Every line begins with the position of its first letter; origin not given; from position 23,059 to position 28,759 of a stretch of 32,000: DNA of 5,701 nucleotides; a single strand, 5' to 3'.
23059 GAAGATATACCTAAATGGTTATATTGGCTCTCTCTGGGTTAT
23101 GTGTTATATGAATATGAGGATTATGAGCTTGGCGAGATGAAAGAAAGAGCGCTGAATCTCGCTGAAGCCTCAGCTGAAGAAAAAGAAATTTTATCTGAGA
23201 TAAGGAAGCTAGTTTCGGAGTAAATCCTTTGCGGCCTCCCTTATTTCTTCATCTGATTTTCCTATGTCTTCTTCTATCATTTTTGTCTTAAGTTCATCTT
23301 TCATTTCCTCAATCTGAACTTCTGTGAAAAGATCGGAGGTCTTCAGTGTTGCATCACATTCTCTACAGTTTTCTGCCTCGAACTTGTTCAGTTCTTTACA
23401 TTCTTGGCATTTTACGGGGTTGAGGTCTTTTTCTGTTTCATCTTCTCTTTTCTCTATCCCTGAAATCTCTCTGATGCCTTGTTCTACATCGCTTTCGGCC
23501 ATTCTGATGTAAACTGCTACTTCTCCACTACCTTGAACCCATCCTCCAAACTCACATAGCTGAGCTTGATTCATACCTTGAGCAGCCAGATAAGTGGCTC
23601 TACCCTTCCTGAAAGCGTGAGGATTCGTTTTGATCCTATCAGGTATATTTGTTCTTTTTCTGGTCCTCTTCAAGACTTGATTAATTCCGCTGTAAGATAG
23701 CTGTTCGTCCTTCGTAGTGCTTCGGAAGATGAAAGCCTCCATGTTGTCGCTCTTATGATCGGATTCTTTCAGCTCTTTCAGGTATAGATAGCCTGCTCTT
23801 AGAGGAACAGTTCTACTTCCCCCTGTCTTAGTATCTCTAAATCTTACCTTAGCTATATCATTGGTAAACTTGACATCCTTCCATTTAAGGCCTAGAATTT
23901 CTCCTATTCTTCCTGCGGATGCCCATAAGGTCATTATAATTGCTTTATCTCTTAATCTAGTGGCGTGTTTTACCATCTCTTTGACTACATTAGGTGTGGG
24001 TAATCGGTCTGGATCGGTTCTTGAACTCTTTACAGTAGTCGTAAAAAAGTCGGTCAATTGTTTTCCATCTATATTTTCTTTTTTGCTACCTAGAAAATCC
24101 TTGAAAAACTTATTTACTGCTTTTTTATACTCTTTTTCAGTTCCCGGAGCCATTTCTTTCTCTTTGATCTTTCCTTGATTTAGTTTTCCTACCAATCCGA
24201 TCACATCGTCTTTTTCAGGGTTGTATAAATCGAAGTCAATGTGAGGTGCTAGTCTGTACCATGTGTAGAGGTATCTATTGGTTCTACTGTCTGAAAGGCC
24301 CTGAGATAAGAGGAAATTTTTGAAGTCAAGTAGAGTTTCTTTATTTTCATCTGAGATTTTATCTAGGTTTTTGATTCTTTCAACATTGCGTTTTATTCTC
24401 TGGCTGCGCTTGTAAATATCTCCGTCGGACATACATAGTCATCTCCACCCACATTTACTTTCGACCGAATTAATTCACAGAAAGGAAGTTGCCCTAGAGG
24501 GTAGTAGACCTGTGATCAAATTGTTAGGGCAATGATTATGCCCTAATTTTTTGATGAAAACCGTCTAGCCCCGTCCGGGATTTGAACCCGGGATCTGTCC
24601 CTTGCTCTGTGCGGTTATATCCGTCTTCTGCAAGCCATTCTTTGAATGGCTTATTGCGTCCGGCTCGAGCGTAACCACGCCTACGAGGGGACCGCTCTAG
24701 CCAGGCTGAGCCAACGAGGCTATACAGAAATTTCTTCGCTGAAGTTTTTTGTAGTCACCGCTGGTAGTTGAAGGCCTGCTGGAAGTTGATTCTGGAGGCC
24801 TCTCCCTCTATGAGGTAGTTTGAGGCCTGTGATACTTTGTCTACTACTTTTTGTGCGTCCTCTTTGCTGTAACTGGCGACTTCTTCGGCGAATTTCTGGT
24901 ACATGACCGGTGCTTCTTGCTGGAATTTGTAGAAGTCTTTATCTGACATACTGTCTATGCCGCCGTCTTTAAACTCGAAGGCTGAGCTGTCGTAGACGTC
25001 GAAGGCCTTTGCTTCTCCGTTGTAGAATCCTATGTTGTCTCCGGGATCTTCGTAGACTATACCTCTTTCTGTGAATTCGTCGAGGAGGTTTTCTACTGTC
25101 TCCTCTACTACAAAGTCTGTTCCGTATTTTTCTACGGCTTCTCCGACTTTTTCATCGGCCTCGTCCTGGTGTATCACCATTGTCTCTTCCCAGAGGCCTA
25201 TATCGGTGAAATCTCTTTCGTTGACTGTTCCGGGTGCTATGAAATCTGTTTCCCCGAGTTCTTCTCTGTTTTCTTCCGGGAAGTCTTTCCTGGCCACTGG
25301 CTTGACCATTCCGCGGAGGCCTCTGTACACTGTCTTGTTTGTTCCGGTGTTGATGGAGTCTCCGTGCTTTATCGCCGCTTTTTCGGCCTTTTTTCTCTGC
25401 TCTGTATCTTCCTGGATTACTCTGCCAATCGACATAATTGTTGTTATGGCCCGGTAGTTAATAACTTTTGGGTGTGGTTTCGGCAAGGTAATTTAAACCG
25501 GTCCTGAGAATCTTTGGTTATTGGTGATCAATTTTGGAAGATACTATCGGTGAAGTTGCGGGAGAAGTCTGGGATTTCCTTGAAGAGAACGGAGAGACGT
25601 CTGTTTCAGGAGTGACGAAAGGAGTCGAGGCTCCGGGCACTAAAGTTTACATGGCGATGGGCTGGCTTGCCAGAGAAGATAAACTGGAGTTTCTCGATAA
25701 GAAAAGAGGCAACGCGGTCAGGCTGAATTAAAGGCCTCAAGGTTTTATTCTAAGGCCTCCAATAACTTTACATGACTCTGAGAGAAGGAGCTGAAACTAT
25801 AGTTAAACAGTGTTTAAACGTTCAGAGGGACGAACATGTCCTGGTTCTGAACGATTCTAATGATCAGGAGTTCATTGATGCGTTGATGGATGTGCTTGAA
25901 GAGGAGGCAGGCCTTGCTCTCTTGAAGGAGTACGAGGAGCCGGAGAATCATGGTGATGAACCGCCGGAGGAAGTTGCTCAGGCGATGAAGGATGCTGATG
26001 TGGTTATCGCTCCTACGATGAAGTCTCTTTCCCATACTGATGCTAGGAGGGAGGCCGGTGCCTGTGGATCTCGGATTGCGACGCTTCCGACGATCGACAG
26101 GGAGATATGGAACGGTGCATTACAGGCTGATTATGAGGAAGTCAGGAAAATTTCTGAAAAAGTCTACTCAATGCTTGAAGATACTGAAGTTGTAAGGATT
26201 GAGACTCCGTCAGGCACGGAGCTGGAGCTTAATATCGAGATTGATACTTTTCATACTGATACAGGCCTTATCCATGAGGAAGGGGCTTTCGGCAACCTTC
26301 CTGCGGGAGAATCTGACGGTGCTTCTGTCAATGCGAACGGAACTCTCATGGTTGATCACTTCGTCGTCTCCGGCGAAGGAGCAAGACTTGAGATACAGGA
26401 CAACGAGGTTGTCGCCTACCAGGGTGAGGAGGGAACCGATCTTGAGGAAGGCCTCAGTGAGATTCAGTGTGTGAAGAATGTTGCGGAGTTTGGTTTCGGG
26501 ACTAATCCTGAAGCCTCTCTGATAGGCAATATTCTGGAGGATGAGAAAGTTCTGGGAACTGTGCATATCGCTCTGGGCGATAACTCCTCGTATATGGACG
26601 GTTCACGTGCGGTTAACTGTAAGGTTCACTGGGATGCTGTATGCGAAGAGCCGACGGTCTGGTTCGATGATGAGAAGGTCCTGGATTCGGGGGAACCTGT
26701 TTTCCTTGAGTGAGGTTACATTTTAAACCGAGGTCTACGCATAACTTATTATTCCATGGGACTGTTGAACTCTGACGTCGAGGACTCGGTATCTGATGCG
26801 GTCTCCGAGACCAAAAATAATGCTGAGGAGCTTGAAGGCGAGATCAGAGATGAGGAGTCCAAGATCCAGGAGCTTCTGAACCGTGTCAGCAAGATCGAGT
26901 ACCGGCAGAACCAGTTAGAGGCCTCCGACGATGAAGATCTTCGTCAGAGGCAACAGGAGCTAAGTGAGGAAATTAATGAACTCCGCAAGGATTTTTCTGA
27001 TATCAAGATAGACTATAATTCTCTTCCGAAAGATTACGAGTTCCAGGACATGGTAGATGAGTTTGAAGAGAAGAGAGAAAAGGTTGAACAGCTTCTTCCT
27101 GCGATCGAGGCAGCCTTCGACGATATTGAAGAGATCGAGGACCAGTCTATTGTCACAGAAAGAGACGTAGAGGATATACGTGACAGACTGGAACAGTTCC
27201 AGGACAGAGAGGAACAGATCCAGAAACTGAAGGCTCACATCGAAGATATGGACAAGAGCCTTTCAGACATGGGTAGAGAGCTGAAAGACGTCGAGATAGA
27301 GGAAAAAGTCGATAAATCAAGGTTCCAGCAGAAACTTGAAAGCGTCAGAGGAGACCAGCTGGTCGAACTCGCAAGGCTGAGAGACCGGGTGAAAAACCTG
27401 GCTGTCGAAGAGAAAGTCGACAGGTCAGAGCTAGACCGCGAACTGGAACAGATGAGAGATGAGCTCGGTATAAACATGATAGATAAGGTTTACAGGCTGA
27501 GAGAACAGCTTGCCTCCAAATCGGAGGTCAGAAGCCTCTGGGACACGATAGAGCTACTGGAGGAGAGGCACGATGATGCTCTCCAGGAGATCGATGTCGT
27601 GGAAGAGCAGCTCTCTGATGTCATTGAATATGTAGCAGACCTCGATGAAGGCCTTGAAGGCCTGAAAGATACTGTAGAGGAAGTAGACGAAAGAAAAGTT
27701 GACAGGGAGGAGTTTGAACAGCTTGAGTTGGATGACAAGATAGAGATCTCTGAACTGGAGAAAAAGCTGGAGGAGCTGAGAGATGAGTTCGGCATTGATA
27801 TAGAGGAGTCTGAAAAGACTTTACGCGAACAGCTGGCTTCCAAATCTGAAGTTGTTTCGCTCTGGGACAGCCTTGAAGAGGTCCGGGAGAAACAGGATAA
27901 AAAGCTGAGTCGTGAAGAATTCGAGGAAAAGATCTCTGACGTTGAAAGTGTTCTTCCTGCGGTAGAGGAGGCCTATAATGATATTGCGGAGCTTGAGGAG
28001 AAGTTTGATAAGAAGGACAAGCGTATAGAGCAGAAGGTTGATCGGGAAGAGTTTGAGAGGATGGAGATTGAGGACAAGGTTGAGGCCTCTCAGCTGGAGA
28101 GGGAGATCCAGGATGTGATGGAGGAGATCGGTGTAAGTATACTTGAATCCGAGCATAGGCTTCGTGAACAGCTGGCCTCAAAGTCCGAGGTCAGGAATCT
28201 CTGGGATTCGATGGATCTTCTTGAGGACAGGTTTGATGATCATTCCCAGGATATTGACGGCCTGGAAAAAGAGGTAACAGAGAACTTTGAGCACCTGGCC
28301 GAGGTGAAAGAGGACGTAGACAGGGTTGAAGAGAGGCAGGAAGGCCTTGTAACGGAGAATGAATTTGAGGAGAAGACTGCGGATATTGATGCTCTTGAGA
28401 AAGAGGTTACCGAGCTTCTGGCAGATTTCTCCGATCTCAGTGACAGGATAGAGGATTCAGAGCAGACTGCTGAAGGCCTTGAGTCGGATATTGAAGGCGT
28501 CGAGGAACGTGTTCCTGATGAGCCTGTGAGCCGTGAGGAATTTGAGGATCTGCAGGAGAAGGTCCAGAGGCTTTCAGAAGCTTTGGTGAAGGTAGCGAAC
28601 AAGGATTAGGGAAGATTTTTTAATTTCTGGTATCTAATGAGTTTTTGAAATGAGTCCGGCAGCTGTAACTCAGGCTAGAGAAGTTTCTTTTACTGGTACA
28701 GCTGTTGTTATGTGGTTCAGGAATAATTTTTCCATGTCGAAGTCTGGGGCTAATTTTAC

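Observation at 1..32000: Extreme over-representation of the palindromic hexamer AGGCCT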

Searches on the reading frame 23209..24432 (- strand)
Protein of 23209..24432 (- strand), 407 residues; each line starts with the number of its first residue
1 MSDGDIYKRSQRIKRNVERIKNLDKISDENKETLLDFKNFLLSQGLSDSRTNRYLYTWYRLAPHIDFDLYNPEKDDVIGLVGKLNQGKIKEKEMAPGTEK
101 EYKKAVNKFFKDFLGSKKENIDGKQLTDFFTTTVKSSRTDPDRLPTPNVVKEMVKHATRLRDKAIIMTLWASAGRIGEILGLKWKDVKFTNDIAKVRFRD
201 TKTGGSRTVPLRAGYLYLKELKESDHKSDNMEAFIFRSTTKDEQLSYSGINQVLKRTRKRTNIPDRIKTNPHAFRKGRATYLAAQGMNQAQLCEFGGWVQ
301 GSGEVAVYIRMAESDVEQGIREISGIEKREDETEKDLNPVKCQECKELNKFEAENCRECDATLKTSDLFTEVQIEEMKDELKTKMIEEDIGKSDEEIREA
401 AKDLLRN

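Call 6: search_protein_families(library=pfam, proteins=[window:23209-24432:-])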
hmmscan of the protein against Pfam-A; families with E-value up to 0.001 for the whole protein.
window:23209-24432:- (407 aa): 1 family
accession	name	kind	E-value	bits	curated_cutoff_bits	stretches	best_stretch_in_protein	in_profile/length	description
PF00589.27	Phage_integrase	-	1.6e-24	87.1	27.1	1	147-311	5-168/172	Phage integrase family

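Call 61: find_related_loci(query=window:23209-24429:-, collection=viral_contigs, flank=10000)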
Query window:23209-24429:- (406 aa) in viral_contigs; peptide patterns used: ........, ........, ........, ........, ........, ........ (x = any residue, [..] = any of these).
12 stretches matched a pattern, but none encodes a relative of the query by tblastn (E <= 1e-3).

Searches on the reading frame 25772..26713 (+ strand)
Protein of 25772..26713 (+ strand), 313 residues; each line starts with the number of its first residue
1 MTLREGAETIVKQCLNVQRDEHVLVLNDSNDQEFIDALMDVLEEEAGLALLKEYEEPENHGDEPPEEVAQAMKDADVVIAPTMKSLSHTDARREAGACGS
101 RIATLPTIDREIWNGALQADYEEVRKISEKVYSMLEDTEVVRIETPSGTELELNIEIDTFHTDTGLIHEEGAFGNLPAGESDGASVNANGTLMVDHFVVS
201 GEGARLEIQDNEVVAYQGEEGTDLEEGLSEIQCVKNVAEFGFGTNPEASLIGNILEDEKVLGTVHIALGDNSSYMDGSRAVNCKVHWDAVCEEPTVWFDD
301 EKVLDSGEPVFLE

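Call 12: search_protein_families(library=pfam, proteins=[window:25772-26713:+])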
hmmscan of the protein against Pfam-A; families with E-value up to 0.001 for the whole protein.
window:25772-26713:+ (313 aa): 1 family
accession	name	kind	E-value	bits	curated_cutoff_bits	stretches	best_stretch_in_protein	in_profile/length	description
PF02073.20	Peptidase_M29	-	1.3e-07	31.3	27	1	119-273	183-351/406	Thermophilic metalloprotease (M29)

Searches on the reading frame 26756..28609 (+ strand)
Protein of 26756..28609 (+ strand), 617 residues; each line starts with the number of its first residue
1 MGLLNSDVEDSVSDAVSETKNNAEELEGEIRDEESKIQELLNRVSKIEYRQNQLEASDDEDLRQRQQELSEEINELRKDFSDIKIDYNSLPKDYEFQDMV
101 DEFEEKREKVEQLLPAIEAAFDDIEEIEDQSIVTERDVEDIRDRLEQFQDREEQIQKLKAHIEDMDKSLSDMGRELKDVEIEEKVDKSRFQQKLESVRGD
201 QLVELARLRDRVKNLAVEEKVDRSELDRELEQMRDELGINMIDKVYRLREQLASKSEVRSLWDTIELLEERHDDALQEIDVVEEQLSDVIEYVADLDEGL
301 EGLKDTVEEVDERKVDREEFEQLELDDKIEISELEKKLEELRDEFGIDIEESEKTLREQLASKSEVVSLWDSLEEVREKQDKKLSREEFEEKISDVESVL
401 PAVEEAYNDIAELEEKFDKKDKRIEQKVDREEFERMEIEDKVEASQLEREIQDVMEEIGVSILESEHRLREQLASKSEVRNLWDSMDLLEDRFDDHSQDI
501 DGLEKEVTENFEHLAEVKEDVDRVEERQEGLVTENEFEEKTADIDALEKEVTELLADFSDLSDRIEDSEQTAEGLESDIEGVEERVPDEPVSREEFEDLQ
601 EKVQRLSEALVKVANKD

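Call 6: search_protein_families(library=pfam, proteins=[window:26756-28609:+])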
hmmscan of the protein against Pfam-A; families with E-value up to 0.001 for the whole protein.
window:26756-28609:+ (617 aa): 0 families

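Call 56: search_protein_families(library=ncbifam, proteins=[window:26756-28609:+], max_evalue=0.01)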
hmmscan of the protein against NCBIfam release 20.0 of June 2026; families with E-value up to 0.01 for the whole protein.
window:26756-28609:+ (617 aa): 14 families
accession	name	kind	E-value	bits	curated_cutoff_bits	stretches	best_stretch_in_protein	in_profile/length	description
TIGR02168.1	SMC_prok_B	equivalog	1e-12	46.7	567.35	2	14-313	735-1031/1181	chromosome segregation protein SMC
NF003034.1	PRK03918.1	equivalog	3e-12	45.4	700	1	18-608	162-735/878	DNA double-strand break repair ATPase Rad50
NF045487.1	ASRP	equivalog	3.6e-11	42.4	300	2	12-384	110-469/593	archaea-specific SMC-related protein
NF002572.0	PRK02224.1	equivalog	7.7e-11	41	1087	2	348-609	195-451/888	DNA double-strand break repair ATPase Rad50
TIGR02169.1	SMC_prok_A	equivalog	1.6e-10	39.4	729.4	2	330-612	683-970/1165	chromosome segregation protein SMC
NF041034.1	Rad50_Sulf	equivalog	1.9e-08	32.7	1000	1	139-615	170-663/872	DNA double-strand break repair ATPase Rad50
TIGR04523.1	Mplasa_alph_rch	subfamily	2.6e-08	32.3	270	2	489-584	543-638/745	helix-rich protein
NF041751.2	sbcc_Staph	equivalog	1.1e-06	26.9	920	1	368-613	207-450/1007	exonuclease subunit SbcC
NF041035.1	Rad50_Halo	equivalog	1.3e-06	27.2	1000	0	5-111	257-362/883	DNA double-strand break repair ATPase Rad50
NF047515.1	SpiroCoCo_C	equivalog_domain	0.0001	21.6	125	1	535-615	62-142/313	SpiroCoCo family coiled-coil protein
NF053563.1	Rkd4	equivalog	0.00015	20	860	1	443-610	227-390/747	arcadin-4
NF047363.1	Zn_ribbon_CdsZ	equivalog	0.00046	19.7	275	1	475-584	28-137/251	zinc ribbon domain regulatory protein CdsZ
TIGR04211.1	SH3_and_anchor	equivalog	0.0047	16.5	65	0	486-578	68-161/198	TIGR04211 family SH3 domain-containing protein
TIGR04320.1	Surf_Exclu_PgrA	domain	0.0081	15.5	70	0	78-171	239-333/360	SEC10/PgrA surface exclusion domain-containing protein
